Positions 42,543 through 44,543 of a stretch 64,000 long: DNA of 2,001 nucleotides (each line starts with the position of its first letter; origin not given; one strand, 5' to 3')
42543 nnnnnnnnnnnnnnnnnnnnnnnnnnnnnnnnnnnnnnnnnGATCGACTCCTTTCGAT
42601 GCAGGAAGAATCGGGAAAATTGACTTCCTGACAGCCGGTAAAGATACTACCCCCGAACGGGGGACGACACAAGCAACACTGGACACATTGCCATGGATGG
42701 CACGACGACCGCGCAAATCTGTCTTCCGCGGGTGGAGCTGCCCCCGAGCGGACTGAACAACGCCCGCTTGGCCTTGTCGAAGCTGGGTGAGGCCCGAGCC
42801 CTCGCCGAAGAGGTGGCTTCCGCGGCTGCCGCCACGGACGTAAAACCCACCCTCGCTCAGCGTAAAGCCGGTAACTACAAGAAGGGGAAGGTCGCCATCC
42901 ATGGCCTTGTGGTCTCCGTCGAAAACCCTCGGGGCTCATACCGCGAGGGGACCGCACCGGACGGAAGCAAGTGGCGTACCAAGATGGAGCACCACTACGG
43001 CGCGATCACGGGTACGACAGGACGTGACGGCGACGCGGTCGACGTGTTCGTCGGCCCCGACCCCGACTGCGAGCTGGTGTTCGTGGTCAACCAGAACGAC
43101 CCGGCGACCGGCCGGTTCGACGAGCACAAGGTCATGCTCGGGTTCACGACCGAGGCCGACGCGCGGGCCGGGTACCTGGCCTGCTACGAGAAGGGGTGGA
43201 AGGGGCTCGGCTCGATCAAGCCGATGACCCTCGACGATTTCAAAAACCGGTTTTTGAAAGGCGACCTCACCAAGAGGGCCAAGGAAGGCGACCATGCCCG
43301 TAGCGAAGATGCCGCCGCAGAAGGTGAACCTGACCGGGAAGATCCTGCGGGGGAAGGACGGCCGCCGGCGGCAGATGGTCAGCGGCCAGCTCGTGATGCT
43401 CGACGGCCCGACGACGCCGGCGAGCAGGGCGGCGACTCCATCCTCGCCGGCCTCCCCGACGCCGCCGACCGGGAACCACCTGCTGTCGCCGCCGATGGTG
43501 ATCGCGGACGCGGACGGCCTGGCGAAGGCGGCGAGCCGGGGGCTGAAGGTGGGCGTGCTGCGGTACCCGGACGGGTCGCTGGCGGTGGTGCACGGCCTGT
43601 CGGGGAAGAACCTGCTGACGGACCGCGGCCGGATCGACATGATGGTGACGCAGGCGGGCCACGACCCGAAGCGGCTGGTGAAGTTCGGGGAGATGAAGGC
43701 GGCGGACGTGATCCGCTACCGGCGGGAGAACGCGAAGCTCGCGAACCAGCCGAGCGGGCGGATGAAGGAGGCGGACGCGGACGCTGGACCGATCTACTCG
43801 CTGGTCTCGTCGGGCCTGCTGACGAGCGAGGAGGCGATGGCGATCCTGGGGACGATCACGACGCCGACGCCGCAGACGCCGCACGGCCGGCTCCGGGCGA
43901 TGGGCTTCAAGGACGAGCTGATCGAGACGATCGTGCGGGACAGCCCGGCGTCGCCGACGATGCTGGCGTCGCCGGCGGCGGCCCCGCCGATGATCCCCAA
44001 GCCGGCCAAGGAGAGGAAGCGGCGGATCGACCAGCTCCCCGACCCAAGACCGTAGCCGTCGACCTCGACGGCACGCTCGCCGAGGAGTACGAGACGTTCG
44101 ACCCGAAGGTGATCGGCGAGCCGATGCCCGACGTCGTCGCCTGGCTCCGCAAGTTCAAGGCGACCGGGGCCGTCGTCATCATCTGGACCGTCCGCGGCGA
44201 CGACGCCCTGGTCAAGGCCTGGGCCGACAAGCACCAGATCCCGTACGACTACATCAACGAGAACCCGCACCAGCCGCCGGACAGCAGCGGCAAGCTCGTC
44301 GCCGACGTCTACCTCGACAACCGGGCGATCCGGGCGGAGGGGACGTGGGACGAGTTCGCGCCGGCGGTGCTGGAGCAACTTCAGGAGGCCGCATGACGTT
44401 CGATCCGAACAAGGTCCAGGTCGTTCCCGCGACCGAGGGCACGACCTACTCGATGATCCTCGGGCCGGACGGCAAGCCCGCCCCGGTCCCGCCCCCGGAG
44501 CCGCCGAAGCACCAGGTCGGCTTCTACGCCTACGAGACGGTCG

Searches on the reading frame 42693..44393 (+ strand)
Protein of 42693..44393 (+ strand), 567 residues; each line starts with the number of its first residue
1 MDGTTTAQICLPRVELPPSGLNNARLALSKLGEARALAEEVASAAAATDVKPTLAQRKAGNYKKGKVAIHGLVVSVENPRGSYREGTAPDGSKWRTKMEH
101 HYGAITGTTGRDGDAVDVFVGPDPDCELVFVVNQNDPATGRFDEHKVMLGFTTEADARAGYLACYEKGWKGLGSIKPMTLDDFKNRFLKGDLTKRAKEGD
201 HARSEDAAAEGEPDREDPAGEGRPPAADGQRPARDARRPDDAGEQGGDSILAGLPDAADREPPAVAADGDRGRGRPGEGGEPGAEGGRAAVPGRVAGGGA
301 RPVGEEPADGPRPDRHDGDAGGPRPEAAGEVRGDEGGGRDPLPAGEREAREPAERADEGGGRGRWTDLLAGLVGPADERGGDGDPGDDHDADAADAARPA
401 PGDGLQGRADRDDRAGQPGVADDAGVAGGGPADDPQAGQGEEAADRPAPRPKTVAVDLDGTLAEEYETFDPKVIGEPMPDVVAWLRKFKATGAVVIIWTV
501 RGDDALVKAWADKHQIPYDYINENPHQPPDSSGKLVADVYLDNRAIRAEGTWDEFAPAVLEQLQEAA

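Call 25: search_protein_families(library=pfam, proteins=[window:42693-44393:+], max_evalue=0.01)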
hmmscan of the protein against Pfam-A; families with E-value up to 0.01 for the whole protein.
window:42693-44393:+ (567 aa): 1 family
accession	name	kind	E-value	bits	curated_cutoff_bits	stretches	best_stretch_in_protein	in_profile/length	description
PF18823.6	InPase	-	8.2e-55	184.8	26.8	1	55-185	2-132/135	Inorganic Pyrophosphatase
